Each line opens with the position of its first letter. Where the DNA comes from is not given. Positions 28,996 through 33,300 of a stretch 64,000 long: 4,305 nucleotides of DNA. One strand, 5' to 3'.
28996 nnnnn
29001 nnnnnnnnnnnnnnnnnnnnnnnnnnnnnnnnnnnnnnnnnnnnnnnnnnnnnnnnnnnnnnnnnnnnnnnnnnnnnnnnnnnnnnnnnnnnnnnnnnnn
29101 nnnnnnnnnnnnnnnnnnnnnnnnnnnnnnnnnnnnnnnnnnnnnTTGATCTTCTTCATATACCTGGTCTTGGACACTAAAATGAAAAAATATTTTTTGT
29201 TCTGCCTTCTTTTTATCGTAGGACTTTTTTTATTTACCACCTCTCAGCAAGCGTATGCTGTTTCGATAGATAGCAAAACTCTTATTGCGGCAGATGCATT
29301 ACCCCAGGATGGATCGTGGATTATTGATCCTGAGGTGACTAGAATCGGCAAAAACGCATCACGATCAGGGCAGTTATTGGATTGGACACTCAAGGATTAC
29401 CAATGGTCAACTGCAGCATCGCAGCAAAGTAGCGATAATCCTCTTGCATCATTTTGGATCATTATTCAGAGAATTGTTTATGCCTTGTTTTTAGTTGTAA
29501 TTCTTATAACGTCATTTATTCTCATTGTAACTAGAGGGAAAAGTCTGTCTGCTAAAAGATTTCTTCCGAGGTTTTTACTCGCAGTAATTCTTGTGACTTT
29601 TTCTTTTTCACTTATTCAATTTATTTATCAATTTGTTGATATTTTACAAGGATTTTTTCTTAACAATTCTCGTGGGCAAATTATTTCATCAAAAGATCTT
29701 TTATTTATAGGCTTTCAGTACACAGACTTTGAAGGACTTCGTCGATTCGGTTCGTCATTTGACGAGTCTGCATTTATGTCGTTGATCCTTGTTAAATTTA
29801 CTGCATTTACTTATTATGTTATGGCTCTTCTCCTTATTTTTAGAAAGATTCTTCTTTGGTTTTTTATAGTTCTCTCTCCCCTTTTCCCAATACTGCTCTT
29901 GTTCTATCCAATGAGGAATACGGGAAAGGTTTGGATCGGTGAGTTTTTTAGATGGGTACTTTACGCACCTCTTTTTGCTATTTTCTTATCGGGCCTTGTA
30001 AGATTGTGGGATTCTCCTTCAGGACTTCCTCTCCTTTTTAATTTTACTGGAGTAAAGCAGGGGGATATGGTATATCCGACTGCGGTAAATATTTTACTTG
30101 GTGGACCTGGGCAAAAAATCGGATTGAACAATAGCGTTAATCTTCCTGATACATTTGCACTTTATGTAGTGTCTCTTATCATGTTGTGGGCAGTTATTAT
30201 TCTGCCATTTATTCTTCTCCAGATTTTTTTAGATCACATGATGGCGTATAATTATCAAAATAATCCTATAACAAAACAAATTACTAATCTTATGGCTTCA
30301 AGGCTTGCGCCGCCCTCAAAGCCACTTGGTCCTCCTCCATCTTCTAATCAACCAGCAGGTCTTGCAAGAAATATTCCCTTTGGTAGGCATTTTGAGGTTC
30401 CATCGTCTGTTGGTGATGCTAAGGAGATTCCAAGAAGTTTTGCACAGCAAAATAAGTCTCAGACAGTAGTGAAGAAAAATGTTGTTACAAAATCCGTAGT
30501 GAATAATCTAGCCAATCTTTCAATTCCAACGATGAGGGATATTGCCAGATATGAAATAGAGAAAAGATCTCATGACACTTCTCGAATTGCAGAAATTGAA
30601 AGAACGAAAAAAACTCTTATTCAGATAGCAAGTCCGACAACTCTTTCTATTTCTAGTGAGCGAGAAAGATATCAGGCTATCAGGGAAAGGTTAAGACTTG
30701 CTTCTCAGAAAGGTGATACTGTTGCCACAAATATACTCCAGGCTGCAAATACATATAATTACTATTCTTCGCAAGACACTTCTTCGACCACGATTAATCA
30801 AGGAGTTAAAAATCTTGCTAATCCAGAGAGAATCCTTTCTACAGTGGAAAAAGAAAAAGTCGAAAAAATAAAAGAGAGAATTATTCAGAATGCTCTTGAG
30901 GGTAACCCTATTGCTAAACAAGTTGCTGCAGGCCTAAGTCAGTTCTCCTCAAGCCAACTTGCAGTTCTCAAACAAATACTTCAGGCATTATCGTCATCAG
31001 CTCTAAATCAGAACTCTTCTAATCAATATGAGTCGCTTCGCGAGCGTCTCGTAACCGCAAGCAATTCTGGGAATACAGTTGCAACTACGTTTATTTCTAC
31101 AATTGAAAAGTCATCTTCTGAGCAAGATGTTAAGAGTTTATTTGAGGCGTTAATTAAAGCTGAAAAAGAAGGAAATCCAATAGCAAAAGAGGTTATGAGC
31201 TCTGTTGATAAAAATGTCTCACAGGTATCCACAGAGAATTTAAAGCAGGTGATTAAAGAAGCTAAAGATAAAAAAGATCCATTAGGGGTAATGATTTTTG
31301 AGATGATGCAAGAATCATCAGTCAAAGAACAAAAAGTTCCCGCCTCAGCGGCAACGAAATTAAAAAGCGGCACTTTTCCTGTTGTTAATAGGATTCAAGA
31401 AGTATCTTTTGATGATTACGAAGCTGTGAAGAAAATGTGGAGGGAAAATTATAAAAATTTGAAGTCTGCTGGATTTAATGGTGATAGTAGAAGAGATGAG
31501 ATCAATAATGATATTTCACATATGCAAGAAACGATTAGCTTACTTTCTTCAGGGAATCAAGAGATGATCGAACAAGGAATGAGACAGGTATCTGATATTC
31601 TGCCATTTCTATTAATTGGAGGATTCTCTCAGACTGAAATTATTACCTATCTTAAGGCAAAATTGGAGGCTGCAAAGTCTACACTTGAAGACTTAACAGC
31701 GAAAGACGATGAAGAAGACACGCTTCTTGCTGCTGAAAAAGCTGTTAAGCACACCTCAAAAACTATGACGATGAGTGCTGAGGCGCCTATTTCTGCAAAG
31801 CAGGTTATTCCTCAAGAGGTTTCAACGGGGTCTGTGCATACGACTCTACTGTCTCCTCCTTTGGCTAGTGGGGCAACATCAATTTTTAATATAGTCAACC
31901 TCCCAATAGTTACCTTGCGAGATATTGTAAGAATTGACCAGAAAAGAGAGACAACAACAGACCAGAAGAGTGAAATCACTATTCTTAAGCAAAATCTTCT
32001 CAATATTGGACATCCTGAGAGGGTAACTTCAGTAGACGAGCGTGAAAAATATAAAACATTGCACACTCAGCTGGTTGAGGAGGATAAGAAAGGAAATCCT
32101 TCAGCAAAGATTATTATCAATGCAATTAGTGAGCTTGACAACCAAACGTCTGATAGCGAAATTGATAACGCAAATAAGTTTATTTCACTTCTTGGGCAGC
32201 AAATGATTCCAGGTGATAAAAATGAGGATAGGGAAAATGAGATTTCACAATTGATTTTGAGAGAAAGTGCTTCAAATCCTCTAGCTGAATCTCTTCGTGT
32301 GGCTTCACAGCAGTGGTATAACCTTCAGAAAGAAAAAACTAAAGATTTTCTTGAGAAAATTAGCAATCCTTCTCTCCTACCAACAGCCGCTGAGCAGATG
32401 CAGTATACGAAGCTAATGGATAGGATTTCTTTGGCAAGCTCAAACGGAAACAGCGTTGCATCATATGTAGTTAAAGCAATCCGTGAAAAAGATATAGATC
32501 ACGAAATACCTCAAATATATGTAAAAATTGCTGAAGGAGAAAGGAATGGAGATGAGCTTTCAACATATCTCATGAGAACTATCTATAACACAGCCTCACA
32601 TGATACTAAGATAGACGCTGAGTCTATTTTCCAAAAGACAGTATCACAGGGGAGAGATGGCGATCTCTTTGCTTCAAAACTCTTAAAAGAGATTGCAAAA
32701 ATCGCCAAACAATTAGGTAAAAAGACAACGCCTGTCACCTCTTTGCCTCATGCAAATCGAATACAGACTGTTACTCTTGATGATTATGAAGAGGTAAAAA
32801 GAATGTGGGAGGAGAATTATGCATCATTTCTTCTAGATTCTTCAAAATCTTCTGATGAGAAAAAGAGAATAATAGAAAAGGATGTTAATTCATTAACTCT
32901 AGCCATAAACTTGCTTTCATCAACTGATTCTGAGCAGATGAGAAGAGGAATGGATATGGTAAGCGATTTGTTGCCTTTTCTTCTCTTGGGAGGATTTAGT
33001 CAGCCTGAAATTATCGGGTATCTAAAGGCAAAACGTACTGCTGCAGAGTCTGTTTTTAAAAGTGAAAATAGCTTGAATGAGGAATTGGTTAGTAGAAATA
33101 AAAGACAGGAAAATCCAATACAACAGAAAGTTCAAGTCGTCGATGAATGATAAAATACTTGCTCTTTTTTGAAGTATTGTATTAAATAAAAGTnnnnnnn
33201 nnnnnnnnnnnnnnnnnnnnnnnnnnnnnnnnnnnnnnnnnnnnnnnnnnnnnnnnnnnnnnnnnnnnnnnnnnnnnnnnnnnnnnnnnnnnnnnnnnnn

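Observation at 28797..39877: Candidate undescribed envelope/secretion-like module between dnaKJ and nusA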

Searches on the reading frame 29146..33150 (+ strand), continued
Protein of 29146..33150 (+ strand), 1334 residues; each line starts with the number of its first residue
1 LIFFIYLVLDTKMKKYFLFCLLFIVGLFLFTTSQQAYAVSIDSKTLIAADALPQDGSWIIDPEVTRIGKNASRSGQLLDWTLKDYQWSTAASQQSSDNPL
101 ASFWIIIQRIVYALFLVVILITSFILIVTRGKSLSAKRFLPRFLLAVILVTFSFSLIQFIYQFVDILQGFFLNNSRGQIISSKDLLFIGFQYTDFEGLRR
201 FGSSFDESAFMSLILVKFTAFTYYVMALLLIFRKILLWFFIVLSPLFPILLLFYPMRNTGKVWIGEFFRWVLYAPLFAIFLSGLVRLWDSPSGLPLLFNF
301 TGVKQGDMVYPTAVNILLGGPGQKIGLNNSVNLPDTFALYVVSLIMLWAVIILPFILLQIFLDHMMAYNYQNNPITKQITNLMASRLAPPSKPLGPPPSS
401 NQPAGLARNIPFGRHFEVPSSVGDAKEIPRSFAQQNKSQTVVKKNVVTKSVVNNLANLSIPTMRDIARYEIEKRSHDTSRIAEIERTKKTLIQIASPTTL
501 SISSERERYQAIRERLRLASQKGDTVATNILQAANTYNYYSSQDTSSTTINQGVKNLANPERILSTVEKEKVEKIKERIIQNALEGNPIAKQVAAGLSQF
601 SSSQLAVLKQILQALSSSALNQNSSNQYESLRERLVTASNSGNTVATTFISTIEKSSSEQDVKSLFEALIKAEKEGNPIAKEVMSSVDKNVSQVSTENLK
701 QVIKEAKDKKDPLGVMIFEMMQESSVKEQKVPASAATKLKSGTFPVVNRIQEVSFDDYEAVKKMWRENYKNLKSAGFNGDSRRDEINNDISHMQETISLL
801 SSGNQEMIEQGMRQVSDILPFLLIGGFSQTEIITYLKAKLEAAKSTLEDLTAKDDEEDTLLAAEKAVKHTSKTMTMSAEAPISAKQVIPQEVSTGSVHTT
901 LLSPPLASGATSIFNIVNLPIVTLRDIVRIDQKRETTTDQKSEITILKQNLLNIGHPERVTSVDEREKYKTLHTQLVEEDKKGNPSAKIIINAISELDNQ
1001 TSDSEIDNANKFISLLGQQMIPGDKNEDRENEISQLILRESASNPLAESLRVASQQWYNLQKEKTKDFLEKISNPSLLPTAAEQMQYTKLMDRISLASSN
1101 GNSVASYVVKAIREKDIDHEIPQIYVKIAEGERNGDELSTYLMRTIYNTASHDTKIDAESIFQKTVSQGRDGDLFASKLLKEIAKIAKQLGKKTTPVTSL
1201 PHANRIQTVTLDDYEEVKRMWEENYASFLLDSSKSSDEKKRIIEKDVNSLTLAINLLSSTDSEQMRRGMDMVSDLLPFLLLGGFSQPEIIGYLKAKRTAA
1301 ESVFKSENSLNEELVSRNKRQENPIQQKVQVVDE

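Call 54: search_protein_families(library=pfam, proteins=[L073:6312-8753:+, L027:100-1752:+, L027:16875-19265:-, L066:1488-3491:+, L079:2365-4779:+, L042:8263-9813:+, L061:7332-9116:+, L074:7405-9117:+, L082:15547-17373:+, L009:8004-9566:+], max_evalue=0.001)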
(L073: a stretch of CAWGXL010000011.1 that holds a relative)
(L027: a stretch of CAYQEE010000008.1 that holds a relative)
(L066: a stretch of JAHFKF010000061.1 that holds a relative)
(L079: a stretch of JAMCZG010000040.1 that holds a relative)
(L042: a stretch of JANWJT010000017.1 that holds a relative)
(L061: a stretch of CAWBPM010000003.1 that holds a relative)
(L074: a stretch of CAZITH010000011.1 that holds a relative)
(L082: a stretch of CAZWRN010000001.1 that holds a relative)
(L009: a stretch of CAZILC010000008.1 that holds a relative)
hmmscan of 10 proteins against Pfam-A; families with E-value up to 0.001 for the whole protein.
L073:6312-8753:+ (813 aa): 9 families
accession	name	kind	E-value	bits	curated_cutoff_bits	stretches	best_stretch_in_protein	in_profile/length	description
PF05231.19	MASE1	-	1.2e-42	146.5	29.8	1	21-291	2-295/299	MASE1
PF00989.32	PAS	-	2.9e-30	105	22.6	2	435-549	4-113/113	PAS fold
PF13426.13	PAS_9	-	3.6e-28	98.3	27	2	316-419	1-103/103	PAS domain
PF02518.31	HATPase_c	-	1.7e-25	90.1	26.4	1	672-782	2-110/111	Histidine kinase-, DNA gyrase B-, and HSP90-like ATPase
PF00512.31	HisKA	-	2.3e-16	60.1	26.9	1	558-626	1-66/66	His Kinase A (phospho-acceptor) domain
PF13188.13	PAS_8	-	7.8e-16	57.8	21.8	2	306-354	1-49/65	PAS domain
PF08448.16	PAS_4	-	7.7e-14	52.3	23.1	2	313-421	2-109/110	PAS fold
PF08447.18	PAS_3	-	7e-13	49.1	25.6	1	330-401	3-75/89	PAS fold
PF12860.13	PAS_7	-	8.4e-05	23.1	27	0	438-554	1-112/115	PAS fold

L027:100-1752:+ (550 aa): 3 families
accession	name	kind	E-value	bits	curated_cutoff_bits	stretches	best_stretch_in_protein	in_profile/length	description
PF18911.6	PKD_4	-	6.2e-20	71.5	27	2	313-403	2-81/85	PKD domain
PF00801.26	PKD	-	6.5e-15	55.3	23.5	2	346-403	28-77/80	PKD domain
PF22352.2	K319L-like_PKD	-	3.8e-06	27.3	27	0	250-310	29-84/84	K319L-like, PKD domain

L027:16875-19265:- (796 aa): 2 families
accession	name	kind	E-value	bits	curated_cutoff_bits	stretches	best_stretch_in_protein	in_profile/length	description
PF16862.10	Glyco_hydro_79C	-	9.6e-08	33.3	27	1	378-469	1-103/103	Glycosyl hydrolase family 79 C-terminal beta domain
PF00404.24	Dockerin_1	-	1.4e-07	32.1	22.9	1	728-791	2-56/57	Dockerin type I domain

L066:1488-3491:+ (667 aa): 3 families
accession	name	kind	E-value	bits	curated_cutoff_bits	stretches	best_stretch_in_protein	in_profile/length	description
PF00586.29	AIRS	-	5.2e-11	43.4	24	1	355-474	10-112/112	AIR synthase related protein, N-terminal domain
PF02769.27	AIRS_C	-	2.3e-06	28.3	23.1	1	488-649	2-152/156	AIR synthase related protein, C-terminal domain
PF00557.29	Peptidase_M24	-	6.2e-06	26.6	23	1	118-249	87-187/208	Metallopeptidase family M24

L079:2365-4779:+ (804 aa): 0 families

L042:8263-9813:+ (516 aa): 0 families

L061:7332-9116:+ (594 aa): 9 families
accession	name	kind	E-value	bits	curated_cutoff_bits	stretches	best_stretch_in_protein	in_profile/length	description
PF00515.34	TPR_1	-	2.1e-12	46.7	27.8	1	459-481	6-28/34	Tetratricopeptide repeat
PF07719.23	TPR_2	-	6.1e-11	42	27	0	457-481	4-28/34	Tetratricopeptide repeat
PF13428.12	TPR_14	-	7.1e-10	39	23.5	0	534-573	2-41/44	Tetratricopeptide repeat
PF13424.12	TPR_12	-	9.1e-10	39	30.1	1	456-525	4-74/77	Tetratricopeptide repeat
PF23914.1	TPR_CcmH_CycH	-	1.5e-08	35.1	42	1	528-578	45-95/158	Cytochrome c-type biogenesis protein H TPR domain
PF13181.12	TPR_8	-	4.6e-06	26.8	25.7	0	458-481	5-28/34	Tetratricopeptide repeat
PF13431.12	TPR_17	-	3.6e-05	24.1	24.4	0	529-553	9-33/34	Tetratricopeptide repeat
PF13432.12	TPR_16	-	7.8e-05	23.5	32.7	0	515-566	16-64/65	Tetratricopeptide repeat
PF14559.12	TPR_19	-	0.00012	22.8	25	0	550-578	8-36/68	Tetratricopeptide repeat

L074:7405-9117:+ (570 aa): 1 family
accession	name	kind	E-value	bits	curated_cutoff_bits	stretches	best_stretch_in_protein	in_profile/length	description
PF17957.7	Big_7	-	7.2e-20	71.8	24.1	1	482-549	1-68/70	Bacterial Ig domain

L082:15547-17373:+ (608 aa): 0 families

L009:8004-9566:+ (520 aa): 1 family
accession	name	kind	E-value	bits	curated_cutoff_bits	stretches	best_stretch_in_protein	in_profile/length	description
PF13231.12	PMT_2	-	2.2e-12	47.9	26.1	1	89-245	4-157/160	Dolichyl-phosphate-mannose-protein mannosyltransferase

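Call 67: search_protein_families(library=padloc, proteins=[window:29182-33150:+], max_evalue=0.001)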
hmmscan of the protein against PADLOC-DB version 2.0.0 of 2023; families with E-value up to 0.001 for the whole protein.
window:29182-33150:+ (1322 aa): 0 families

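Call 99: find_encoding_contigs(protein=P0064, flank=10000, max_places=2)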
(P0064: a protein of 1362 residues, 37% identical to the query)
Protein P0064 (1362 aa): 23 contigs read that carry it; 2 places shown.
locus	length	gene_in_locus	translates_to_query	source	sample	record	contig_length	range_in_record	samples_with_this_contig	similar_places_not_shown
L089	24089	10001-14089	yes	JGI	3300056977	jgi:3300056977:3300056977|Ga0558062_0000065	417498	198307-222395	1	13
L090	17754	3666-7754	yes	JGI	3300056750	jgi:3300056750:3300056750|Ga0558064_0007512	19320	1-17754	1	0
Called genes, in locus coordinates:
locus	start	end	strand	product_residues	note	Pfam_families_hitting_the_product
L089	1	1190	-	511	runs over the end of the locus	-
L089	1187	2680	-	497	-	PF13632:Glyco_trans_2_3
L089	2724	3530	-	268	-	PF01026:TatD_DNase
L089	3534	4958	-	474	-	PF00133:tRNA-synt_1, PF01406:tRNA-synt_1e (weak), PF09334:tRNA-synt_1g, PF00133:tRNA-synt_1, PF01406:tRNA-synt_1e (weak)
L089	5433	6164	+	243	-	PF03444:WHD_HrcA (weak), PF01628:HrcA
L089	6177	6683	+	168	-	PF01025:GrpE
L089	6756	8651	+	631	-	PF00012:HSP70, PF06723:MreB_Mbl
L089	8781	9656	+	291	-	PF00226:DnaJ, PF01556:DnaJ_C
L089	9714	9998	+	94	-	PF18895:T4SS_pilin (weak)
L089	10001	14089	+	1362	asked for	PF04610:TrbL (weak)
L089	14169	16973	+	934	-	PF02861:Clp_N, PF13191:AAA_16 (weak), PF00004:AAA, PF17871:AAA_lid_9, PF00004:AAA, PF07724:AAA_2, PF07728:AAA_5, PF10431:ClpB_D2-small, +7 more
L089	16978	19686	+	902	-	PF09471:Peptidase_M64 (faint)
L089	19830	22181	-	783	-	-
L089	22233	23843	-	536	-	-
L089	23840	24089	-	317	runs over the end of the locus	PF13624:SurA_N_3 (weak)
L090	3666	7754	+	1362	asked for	PF04610:TrbL (weak)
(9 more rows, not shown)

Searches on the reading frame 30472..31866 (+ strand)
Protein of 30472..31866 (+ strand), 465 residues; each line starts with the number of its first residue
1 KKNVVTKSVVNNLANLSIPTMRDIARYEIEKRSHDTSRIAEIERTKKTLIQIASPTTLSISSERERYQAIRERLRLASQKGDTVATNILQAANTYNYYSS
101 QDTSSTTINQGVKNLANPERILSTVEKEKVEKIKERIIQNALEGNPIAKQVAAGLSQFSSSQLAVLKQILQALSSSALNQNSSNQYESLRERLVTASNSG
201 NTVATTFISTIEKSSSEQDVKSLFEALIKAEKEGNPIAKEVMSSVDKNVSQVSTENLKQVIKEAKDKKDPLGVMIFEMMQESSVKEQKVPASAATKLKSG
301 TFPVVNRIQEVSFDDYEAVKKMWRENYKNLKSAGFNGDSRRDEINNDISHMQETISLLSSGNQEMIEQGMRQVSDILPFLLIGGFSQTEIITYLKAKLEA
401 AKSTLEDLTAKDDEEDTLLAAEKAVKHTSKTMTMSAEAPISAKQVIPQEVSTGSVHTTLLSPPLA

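Call 55: predict_structure(alignment_id=A3)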
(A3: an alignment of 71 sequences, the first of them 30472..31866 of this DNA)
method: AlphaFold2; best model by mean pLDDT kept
length: 465 residues; sequences in the alignment: 71
mean_pLDDT: 81.2   pTM: 0.50
mean pLDDT of the five models: 81.2, 80.8, 80.3, 79.5, 76.5
residues with pLDDT >= 90: 246; 70-90: 113; 50-70: 55; < 50: 51
segments of 3 or more residues with pLDDT < 50: 1-3, 300-306, 428-462
pLDDT, mean of each block of 10 residues (from residue 1): 49 63 85 88 91 92 96 96 92 81 69 91 91 95 95 94 94 77 82 95 94 90 95 91 88 84 92 87 63 49 52 89 94 76 95 96 91 92 89 96 95 78 53 38 38 35 44
secondary structure, 60 per line:
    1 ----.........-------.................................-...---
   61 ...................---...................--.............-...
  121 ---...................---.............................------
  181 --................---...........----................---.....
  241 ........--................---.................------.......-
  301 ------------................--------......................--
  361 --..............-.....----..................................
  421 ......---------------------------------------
elements in order: H5-13 H21-53 H61-79 H83-101 H104-116 H124-142 H146-174 H183-198 H202-212 H217-232 H236-248 H251-266 H270-286 H293-299 H313-328 H337-358 H363-376 H378-382 H387-426
